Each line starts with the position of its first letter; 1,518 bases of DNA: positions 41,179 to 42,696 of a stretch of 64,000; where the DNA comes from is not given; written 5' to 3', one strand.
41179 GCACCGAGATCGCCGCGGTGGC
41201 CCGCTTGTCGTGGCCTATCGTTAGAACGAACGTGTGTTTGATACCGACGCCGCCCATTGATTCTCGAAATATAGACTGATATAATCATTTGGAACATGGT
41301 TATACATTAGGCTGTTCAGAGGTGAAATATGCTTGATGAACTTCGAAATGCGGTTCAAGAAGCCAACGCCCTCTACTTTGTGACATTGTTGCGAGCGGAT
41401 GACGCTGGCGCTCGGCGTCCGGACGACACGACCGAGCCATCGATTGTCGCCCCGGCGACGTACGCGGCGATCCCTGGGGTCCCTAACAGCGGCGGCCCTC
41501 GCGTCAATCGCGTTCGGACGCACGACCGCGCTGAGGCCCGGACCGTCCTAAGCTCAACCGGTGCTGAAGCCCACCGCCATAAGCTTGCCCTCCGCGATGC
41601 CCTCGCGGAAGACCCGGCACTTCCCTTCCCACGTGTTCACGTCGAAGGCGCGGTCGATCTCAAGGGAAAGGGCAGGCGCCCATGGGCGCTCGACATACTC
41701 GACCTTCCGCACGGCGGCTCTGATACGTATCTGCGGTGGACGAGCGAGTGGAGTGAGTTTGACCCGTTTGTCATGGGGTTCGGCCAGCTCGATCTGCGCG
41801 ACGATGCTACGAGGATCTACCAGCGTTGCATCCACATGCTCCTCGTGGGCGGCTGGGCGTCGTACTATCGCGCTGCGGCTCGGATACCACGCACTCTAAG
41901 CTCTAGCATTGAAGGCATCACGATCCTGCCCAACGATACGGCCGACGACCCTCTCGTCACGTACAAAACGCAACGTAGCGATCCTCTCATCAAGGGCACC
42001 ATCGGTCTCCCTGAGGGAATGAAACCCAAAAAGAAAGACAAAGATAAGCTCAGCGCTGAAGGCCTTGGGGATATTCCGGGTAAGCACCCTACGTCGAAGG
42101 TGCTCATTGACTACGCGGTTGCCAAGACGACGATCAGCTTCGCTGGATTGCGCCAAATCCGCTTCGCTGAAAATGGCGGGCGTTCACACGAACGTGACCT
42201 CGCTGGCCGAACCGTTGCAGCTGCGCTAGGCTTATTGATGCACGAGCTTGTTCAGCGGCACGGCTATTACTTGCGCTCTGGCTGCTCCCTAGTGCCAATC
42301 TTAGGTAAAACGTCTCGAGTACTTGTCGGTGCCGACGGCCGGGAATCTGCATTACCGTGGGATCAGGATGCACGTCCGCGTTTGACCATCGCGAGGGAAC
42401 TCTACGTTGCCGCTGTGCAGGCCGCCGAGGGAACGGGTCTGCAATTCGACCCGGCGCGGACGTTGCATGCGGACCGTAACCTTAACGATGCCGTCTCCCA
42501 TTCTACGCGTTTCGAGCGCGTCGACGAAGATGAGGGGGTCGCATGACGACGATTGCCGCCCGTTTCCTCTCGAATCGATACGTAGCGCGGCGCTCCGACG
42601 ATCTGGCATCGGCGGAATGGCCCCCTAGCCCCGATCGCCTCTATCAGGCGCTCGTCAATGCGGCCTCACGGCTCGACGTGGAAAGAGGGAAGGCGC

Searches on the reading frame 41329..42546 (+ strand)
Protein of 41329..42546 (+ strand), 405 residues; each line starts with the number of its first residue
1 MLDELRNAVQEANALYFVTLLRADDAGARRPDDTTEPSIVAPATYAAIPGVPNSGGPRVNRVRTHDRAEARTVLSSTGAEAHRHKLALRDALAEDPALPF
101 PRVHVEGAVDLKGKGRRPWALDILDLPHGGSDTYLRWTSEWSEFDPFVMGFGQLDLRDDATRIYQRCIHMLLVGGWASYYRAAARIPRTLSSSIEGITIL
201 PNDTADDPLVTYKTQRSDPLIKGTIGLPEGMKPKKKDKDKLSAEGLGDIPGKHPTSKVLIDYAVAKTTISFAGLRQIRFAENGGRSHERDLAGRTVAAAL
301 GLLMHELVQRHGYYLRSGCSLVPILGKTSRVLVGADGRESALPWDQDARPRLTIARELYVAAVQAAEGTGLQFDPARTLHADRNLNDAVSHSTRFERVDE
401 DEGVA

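Call 6: search_protein_families(library=ncbifam, proteins=[window:41329-42546:+], max_evalue=1)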
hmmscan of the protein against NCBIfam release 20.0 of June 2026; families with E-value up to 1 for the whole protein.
window:41329-42546:+ (405 aa): 1 family
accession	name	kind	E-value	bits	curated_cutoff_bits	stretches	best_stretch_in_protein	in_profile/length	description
TIGR02570.1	cas7_GSU0053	equivalog_domain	0.039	13.8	38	1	60-198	33-170/178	type I-G CRISPR-associated RAMP protein Csb1/Cas7g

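Call 7: search_protein_families(library=pfam, proteins=[window:41329-42546:+], max_evalue=1)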
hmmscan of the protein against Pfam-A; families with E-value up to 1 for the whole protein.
window:41329-42546:+ (405 aa): 1 family
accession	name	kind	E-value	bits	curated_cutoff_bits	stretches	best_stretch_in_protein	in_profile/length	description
PF09617.15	Cas_GSU0053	-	2.3e-09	37.9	25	1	63-199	36-166/168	CRISPR-associated protein GSU0053 (Cas_GSU0053)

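Call 10: search_protein_families(library=padloc, proteins=[window:41329-42543:+], max_evalue=1)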
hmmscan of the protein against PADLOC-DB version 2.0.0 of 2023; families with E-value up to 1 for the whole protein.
window:41329-42543:+ (405 aa): 3 families
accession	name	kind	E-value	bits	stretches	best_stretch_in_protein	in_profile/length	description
PDLC01630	Cas7g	-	4.9e-10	37.7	1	40-199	15-151/153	CAS-I-U; effector_G7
PDLC00994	Cas7g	-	0.01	13.8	1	60-198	33-170/178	"CRISPR-associated protein GSU0053/csb1, Dpsyc system"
PDLC01291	Cas7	-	0.032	12.8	1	120-200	72-145/151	CAS-I-U; effector_G7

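Call 36: search_solved_structures(query=window:41329-42543:+, max_evalue=1)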
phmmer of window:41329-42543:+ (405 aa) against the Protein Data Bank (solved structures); distinct sequences matched with E-value up to 1: 11.
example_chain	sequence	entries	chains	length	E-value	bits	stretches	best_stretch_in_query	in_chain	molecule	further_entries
28nt_l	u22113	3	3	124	0.041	16.2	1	41-117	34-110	Small ribosomal subunit protein uS12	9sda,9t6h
9t0z_L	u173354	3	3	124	0.14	14.4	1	40-117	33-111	Small ribosomal subunit protein uS12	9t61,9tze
7jil_q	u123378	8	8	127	0.28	13.5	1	40-117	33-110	30S ribosomal protein S12 | Small ribosomal subunit protein uS12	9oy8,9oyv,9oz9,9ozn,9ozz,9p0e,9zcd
1zn1_L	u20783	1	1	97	0.4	12.9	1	42-117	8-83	30S ribosomal protein S12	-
4v4v_AL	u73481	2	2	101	0.41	12.9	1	41-117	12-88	30S ribosomal subunit protein S12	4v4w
9hig_L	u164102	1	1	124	0.52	12.6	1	41-117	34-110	Small ribosomal subunit protein uS12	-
5wdt_l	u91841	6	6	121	0.64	12.3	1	41-117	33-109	30S ribosomal protein S12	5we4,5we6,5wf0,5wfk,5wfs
10fz_L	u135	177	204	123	0.66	12.2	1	41-117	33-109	Small ribosomal subunit protein uS12 | 30S RIBOSOMAL PROTEIN S12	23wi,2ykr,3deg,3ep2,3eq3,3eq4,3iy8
11fv_t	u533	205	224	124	0.67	12.2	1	41-117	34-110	30S ribosomal protein S12 | 30S ribosomal protein S12 1 | Small ribosomal subunit protein uS12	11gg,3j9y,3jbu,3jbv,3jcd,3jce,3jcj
9h90_l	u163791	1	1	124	0.89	11.8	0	41-117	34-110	30S ribosomal protein S12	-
9i5v_j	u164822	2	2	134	0.89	11.8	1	41-116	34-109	Small ribosomal subunit protein uS12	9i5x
